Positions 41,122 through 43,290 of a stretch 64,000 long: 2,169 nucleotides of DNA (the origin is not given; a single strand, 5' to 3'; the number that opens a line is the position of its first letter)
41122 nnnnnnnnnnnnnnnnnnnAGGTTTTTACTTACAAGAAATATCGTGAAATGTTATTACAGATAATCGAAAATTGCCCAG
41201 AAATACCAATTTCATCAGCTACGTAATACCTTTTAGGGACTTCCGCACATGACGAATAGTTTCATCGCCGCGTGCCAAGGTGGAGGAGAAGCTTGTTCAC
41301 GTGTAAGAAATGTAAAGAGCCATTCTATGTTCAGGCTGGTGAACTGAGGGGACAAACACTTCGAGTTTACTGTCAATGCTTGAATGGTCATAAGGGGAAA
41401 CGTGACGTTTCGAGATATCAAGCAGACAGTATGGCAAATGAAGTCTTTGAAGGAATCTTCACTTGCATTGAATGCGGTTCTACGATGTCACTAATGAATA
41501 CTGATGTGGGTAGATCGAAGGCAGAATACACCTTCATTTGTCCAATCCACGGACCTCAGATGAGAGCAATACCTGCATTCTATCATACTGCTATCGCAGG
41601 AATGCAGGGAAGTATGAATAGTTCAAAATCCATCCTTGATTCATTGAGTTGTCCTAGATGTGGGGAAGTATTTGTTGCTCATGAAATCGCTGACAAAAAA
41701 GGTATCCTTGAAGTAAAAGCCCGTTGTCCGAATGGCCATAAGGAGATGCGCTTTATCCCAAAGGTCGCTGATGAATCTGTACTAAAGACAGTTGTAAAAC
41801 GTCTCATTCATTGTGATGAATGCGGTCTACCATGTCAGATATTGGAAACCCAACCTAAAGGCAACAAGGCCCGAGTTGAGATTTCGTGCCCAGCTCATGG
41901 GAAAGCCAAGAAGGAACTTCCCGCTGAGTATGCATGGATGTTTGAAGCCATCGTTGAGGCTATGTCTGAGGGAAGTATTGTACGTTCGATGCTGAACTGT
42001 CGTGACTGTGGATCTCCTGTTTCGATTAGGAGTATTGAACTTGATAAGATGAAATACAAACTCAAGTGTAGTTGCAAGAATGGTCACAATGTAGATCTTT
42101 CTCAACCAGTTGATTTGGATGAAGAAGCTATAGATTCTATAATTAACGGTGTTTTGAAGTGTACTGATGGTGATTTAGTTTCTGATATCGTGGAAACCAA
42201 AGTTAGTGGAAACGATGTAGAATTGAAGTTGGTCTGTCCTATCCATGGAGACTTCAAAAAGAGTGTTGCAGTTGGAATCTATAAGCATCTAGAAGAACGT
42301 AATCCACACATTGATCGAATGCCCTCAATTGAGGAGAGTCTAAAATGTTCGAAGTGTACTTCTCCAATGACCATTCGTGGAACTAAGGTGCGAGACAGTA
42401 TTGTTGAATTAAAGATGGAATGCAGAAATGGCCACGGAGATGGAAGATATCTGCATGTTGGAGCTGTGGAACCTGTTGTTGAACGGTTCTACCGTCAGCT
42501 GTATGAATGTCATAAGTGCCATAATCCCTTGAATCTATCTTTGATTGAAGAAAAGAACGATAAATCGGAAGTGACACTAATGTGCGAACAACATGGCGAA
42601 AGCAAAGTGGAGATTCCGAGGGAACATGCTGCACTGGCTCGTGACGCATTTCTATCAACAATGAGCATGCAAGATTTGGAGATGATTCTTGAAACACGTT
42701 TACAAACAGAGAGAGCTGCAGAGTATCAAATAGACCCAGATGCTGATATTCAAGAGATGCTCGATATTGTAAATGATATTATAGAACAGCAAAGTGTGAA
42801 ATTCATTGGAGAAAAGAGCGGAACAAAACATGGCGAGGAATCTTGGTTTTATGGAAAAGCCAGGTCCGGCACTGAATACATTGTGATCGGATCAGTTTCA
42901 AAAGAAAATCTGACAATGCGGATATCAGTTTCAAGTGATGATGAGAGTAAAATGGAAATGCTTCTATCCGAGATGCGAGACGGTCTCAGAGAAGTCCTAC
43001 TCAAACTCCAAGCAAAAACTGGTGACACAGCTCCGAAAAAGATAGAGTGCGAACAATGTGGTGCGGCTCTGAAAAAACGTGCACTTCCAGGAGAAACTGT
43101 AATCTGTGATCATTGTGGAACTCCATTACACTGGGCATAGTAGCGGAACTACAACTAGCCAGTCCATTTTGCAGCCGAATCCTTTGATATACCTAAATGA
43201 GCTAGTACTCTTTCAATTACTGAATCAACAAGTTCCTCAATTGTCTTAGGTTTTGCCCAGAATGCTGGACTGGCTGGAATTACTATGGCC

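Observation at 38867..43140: Tandem pair of large multi-zinc-ribbon proteins built from alternating CCCH modules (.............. / CxxCG...CPIHG)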

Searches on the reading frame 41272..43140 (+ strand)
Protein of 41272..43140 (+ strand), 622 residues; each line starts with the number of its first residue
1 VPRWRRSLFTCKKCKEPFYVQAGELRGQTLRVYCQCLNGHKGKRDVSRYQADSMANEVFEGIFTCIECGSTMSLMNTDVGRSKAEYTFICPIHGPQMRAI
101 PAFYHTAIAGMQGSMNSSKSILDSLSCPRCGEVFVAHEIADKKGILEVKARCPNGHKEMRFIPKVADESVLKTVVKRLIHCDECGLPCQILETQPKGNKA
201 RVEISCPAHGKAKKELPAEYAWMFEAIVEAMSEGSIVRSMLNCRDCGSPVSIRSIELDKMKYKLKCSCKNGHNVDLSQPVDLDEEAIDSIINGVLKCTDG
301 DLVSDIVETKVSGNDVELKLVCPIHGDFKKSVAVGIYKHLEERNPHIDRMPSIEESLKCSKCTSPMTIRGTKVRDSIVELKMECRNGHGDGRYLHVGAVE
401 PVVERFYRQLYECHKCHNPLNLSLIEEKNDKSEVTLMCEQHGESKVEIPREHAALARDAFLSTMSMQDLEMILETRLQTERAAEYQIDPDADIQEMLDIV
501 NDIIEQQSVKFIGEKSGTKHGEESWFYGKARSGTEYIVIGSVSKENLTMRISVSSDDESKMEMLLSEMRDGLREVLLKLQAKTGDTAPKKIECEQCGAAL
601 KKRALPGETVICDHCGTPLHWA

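Call 3: search_protein_families(library=pfam, proteins=[window:41272-43140:+], max_evalue=1)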
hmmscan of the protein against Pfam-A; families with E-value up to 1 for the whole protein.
window:41272-43140:+ (622 aa): 14 families
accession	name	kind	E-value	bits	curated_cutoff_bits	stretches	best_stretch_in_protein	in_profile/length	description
PF13408.12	Zn_ribbon_recom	-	6.9e-08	33.2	25.3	1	59-90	2-29/58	Recombinase zinc beta ribbon domain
PF14446.12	Prok-RING_1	-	0.0024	18.2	29.1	1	590-620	4-31/54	Prokaryotic RING finger family 1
PF21344.3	Zn_ribbon_LysW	-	0.015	15.4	27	1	592-619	2-31/46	Alpha-aminoadipate carrier protein LysW-like, globular domain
PF18528.7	Ret2_MD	-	0.046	14.6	26.4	0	496-555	13-70/93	RNA editing 3' terminal uridylyl transferase 2 middle domain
PF03966.22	Trm112p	-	0.052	13.9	22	0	240-297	7-28/40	Trm112p-like protein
PF24458.1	DUF7573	-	0.056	13.8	30.2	1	583-615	4-36/39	Domain of unknown function (DUF7573)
PF24292.1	DUF7479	-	0.063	13.8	27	1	123-143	29-49/60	Domain of unknown function (DUF7479)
PF12773.13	DZR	-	0.1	13.2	27.3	1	588-620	10-35/45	Double zinc ribbon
PF22289.1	DmmA-like_C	-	0.11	12.9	27.4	0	587-600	15-28/44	Dimethylamine monooxygenase subunit DmmA-like, C-terminal domain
PF21664.2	TBPIP_C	-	0.15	12.5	27.2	0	516-571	33-90/115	TBP-interacting protein, C-terminal domain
PF04641.18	Rtf2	-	0.16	11.7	27.4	1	81-138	104-160/258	Rtf2 RING-finger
PF21460.3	IL3Rb_N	-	0.2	12.8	27.9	0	412-448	22-58/89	GM-CSF/IL-3/IL-5 receptor common beta subunit, N-terminal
PF23545.1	Zn_ribbon_HMPTM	-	0.46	10.5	27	0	313-331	24-42/45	HMPTM N-terminal zinc ribbon domain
PF04777.18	Evr1_Alr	-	0.49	11.2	27.6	0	406-443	32-73/93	Erv1 / Alr family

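Call 4: search_protein_families(library=ncbifam, proteins=[window:41272-43140:+], max_evalue=1)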
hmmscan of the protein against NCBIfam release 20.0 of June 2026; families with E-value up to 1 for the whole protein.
window:41272-43140:+ (622 aa): 9 families
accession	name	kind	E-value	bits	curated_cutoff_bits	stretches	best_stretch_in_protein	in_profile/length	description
NF041070.1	carrier_LysW_Arch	domain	0.0065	16.5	75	1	590-619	2-33/57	alpha-aminoadipate/glutamate carrier protein LysW/ArgW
NF041259.1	mono_DmmA_fam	domain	0.0067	16.7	60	1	545-619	8-80/101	dimethylamine monooxygenase subunit DmmA family protein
TIGR01206.1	lysW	equivalog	0.007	16.2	53.2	0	590-617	2-30/54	lysine biosynthesis protein LysW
NF045535.1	Sel_Asgard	equivalog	0.036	14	132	1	516-588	31-100/195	putative selenocysteine system protein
NF006276.0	PRK08444.1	equivalog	0.078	12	560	1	282-354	157-228/353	aminofutalosine synthase MqnE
NF001669.0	PRK00432.1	equivalog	0.1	12.6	54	1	122-137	24-39/58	30S ribosomal protein S27ae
NF045645.1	DVU_1557_fam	equivalog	0.27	11.4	60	1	125-143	31-49/60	DVU_1557 family redox protein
NF033497.1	rubre_like_arch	subfamily_domain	0.31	10.8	32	1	586-607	14-33/34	rubrerythrin-like domain-containing protein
NF041201.1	recomb_XisF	equivalog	0.7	8.8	375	0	51-87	289-320/465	fdxN element excision recombinase XisF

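Call 6: find_homologous_proteins(query=window:41296-43140:+)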
Query window:41296-43140:+ (614 aa): 106 proteins with E <= 0.001 among 6209 candidates.
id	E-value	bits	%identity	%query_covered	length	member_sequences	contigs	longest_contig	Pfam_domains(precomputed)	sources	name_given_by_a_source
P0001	0.0e+0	1313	91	100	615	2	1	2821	PF05265.21,PF13408.13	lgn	-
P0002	0.0e+0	1252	86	100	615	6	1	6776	PF05265.21,PF03966.23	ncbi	-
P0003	0.0e+0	1225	83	100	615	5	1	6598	PF13408.13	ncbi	ncbi:MAG: hypothetical protein ACXACT_15460 [Candidatus Thorarchaeota archaeon]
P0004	0.0e+0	1218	84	100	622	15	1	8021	PF05265.21,PF26040.1,PF13408.13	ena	-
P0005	0.0e+0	1209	83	100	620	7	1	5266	PF26040.1,PF13408.13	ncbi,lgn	ncbi:MAG: hypothetical protein PVJ05_13995 [Candidatus Thorarchaeota archaeon]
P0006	0.0e+0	1208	83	100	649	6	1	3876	PF13408.13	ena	-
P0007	0.0e+0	1199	82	100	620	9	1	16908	PF13408.13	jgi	jgi:hypothetical protein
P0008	0.0e+0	1192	82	100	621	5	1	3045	PF26040.1,PF13408.13,PF03966.23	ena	-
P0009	0.0e+0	1186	81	100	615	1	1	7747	PF05265.21,PF26040.1,PF13408.13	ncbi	ncbi:MAG: hypothetical protein ACFFCP_11465 [Promethearchaeota archaeon]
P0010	0.0e+0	1185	81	100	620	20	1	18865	PF05265.21,PF13408.13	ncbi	-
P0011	0.0e+0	1182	82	100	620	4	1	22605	-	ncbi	-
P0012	0.0e+0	1179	81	100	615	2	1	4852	PF13408.13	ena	-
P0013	0.0e+0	1177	81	100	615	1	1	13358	PF05265.21,PF13408.13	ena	-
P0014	0.0e+0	1172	81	100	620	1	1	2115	-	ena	-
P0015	0.0e+0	1172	81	100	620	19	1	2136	PF05265.21,PF26040.1,PF13408.13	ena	-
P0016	0.0e+0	1170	80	100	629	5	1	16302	PF13408.13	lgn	-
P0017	0.0e+0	1150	79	100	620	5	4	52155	PF13408.13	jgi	jgi:hypothetical protein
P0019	0.0e+0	1134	81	95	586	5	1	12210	PF13408.13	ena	-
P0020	0.0e+0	1120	81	95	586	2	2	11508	PF05265.21,PF13408.13,PF03966.23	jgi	jgi:transcription elongation factor Elf1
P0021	0.0e+0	1070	80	93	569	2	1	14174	PF13408.13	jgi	-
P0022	0.0e+0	1070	80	93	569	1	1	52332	PF13408.13,PF03966.23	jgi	-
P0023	0.0e+0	1070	79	93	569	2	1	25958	PF13408.13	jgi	-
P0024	0.0e+0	1055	82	90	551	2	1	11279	PF13408.13,PF03966.23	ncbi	ncbi:MAG: hypothetical protein ACFFDD_10655 [Promethearchaeota archaeon]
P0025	0.0e+0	1054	78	93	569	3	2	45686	PF05265.21,PF13408.13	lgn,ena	-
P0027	0.0e+0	1039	80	90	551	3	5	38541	PF05265.21,PF13408.13,PF03966.23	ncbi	ncbi:MAG: hypothetical protein ACXAAO_01240 [Candidatus Thorarchaeota archaeon]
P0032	1.2e-276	937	63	100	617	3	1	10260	PF13408.13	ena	-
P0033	2.1e-275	933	62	100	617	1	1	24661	PF13408.13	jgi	jgi:hypothetical protein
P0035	1.8e-272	923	61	100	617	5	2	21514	PF13408.13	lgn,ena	-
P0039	4.2e-268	909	61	100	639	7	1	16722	PF13408.13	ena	-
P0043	2.3e-265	900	61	97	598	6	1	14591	PF13408.13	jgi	jgi:transcription elongation factor Elf1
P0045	1.1e-263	894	60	100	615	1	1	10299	PF13408.13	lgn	-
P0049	1.6e-256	871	59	100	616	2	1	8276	PF13408.13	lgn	-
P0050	2.6e-256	870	59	100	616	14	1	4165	PF13408.13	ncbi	-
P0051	3.1e-255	867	58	100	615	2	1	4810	PF13408.13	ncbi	-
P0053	7.0e-253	859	59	97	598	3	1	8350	PF13408.13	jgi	jgi:hypothetical protein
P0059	1.7e-245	834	61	93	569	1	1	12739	PF13408.13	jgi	jgi:hypothetical protein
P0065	1.4e-239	815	56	97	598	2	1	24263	PF13408.13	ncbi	ncbi:MAG: hypothetical protein RTV31_07900 [Candidatus Thorarchaeota archaeon]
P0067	1.0e-235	802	57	95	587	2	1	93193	PF13408.13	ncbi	ncbi:MAG: hypothetical protein RTV72_01825 [Candidatus Thorarchaeota archaeon]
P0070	4.2e-229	780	58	92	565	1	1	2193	PF13408.13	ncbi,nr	ncbi:MAG: hypothetical protein KAU48_03030, partial [Candidatus Thorarchaeota archaeon]|nr:hypotheti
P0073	3.6e-226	771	57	93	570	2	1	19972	PF13408.13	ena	-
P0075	8.1e-222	756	51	100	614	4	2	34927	PF05265.21,PF22289.2,PF13408.13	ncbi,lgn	ncbi:MAG: hypothetical protein ACE5H4_10515 [Candidatus Thorarchaeota archaeon]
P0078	1.5e-211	722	49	100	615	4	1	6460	PF05265.21,PF13408.13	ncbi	-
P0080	1.6e-209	716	48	100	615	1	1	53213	PF13408.13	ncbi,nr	ncbi:MAG: hypothetical protein EAX95_10390 [Candidatus Thorarchaeota archaeon]|nr:hypothetical prote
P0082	1.8e-204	699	47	100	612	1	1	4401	PF05265.21,PF25169.2,PF13408.13,PF03966.23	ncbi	ncbi:MAG: hypothetical protein ACFFD6_06795 [Candidatus Thorarchaeota archaeon]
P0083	1.2e-203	696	47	100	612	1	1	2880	PF26040.1,PF13408.13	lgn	-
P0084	1.2e-203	696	49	100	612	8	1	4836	PF13408.13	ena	-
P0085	2.9e-199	682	50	95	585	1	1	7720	PF13408.13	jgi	jgi:hypothetical protein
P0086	7.9e-194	664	46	100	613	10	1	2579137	PF22289.2,PF13408.13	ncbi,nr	ncbi:MAG: hypothetical protein JSW05_10235 [Candidatus Thorarchaeota archaeon]|nr:MAG: hypothetical 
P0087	3.0e-184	632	49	90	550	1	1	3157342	PF05265.21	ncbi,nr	ncbi:MAG: hypothetical protein JSW61_03855 [Candidatus Thorarchaeota archaeon]|nr:MAG: hypothetical 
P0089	6.9e-182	624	80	54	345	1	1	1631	PF26040.1,PF13408.13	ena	-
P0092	4.6e-150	519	56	63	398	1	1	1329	PF13408.13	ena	-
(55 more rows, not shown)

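Call 7: search_solved_structures(query=window:41296-43140:+, max_evalue=10, show_alignments=2)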
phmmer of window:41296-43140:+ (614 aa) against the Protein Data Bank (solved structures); distinct sequences matched with E-value up to 10: 3.
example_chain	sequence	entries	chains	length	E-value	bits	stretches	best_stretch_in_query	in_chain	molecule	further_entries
9kt0_A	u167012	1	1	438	0.28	12.9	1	385-462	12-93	PcApiGT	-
9ksv_A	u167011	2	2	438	0.28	12.9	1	385-462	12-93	PcApiGT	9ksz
4i98_A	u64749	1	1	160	0.88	11.3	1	457-525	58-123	Segregation and condensation protein A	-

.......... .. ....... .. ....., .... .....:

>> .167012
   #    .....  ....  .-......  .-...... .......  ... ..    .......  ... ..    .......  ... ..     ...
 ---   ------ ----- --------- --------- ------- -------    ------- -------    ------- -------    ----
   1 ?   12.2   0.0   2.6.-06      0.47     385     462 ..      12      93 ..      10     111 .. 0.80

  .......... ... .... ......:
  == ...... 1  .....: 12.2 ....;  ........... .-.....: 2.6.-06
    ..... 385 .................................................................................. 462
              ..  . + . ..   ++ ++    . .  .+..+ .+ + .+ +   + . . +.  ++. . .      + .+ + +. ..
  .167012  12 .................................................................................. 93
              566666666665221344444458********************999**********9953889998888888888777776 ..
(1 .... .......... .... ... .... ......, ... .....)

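Call 16: find_encoding_contigs(protein=P0086, flank=8000, max_places=2)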
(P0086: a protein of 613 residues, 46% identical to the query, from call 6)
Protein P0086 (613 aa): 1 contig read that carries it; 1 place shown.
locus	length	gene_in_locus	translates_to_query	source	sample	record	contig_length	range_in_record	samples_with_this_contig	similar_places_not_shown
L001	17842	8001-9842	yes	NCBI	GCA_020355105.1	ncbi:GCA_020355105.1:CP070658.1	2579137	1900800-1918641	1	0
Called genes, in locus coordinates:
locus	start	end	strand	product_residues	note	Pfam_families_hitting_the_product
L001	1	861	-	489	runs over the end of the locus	-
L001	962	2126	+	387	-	PF01855:POR_N, PF17147:PFOR_II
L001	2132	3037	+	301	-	PF02775:TPP_enzyme_C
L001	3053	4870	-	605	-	PF01546:Peptidase_M20 (weak), PF04389:Peptidase_M28, PF05343:Peptidase_M42 (weak)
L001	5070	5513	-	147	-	PF00571:CBS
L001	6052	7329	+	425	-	PF19276:HD_assoc_2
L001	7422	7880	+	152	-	-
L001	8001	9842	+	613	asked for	PF13408:Zn_ribbon_recom (faint), PF22289:DmmA-like_C (faint)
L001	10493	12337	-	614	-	PF09843:DUF2070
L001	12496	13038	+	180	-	PF03551:PadR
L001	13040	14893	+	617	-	PF00664:ABC_membrane, PF00005:ABC_tran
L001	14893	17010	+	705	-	PF00664:ABC_membrane, PF00005:ABC_tran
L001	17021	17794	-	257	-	-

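Call 18: find_encoding_contigs(protein=P0087, flank=8000, max_places=2)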
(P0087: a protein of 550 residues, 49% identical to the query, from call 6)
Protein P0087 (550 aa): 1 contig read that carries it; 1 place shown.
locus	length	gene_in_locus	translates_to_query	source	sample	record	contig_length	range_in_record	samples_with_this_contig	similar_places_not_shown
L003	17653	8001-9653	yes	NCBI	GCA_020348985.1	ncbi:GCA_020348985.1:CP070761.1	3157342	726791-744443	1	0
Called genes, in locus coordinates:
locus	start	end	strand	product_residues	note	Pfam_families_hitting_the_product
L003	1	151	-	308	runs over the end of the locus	PF13484:Fer4_16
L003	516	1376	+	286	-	PF13483:Lactamase_B_3, PF12706:Lactamase_B_2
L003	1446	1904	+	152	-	PF00583:Acetyltransf_1, PF13673:Acetyltransf_10 (weak), PF13508:Acetyltransf_7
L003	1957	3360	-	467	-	PF13347:MFS_2, PF07690:MFS_1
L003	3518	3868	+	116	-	-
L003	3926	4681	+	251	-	PF23023:Anti-Pycsar_Apyc1, PF00753:Lactamase_B (weak), PF12706:Lactamase_B_2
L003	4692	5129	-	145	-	-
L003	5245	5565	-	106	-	-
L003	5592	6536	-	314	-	-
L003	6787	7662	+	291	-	PF13421:Band_7_1, PF01145:Band_7, PF12773:DZR (weak), PF13240:Zn_Ribbon_1 (faint)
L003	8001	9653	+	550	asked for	PF05265:DUF723 (faint)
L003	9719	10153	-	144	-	PF02036:SCP2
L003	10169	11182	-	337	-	PF08240:ADH_N, PF16912:Glu_dehyd_C, PF00107:ADH_zinc_N, PF13602:ADH_zinc_N_2 (weak)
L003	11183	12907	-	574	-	PF02776:TPP_enzyme_N, PF00205:TPP_enzyme_M, PF02775:TPP_enzyme_C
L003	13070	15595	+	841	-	PF02384:N6_Mtase, PF20473:MmeI_Mtase (faint), PF07669:Eco57I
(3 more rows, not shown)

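Call 26: predict_structure(alignment_id=A2)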
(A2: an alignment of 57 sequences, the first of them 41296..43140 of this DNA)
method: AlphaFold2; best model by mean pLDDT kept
length: 614 residues; sequences in the alignment: 57
mean_pLDDT: 91.0   pTM: 0.74
mean pLDDT of the five models: 91.0, 89.9, 89.2, 88.2, 88.1
residues with pLDDT >= 90: 404; 70-90: 207; 50-70: 3; < 50: 0
segments of 3 or more residues with pLDDT < 50: none
pLDDT, mean of each block of 10 residues (from residue 1): 92 92 94 92 87 92 92 92 95 91 85 93 92 93 92 92 93 89 90 91 92 92 83 84 93 91 89 89 94 93 93 96 95 93 96 95 92 95 95 95 95 92 92 95 92 95 89 89 88 92 93 94 91 93 93 89 87 75 86 84 83 74
secondary structure, 60 per line:
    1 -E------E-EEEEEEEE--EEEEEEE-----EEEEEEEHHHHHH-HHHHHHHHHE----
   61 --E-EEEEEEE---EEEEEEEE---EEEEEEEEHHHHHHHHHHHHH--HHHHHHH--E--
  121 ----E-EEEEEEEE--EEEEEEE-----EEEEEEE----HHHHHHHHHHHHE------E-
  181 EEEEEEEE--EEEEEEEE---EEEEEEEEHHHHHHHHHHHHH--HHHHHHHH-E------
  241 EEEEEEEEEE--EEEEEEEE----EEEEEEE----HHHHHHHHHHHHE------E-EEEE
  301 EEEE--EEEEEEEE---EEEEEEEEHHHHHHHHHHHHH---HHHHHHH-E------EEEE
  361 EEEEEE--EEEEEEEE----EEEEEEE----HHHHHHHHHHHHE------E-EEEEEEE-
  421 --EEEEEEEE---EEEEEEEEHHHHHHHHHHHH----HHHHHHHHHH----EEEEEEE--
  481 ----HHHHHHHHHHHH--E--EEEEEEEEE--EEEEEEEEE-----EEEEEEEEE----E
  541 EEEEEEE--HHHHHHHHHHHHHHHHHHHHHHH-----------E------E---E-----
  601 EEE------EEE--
elements in order: E11-18 E21-27 E33-39 H40-45 H47-55 E65-71 E75-82 E86-93 H94-106 H109-115 E127-134 E137-143 E149-155 H160-171 E181-188 E191-198 E202-209 H210-222 H225-232 E241-250 E253-260 E265-271 H276-287 E297-304 E307-314 E318-325 H326-338 H342-348 E357-366 E369-376 E381-387 H392-403 E413-419 E423-430 E434-441 H442-453 H458-467 E472-478 H485-496 E502-510 E513-521 E527-535 E540-547 H550-572 E601-603 E610-612
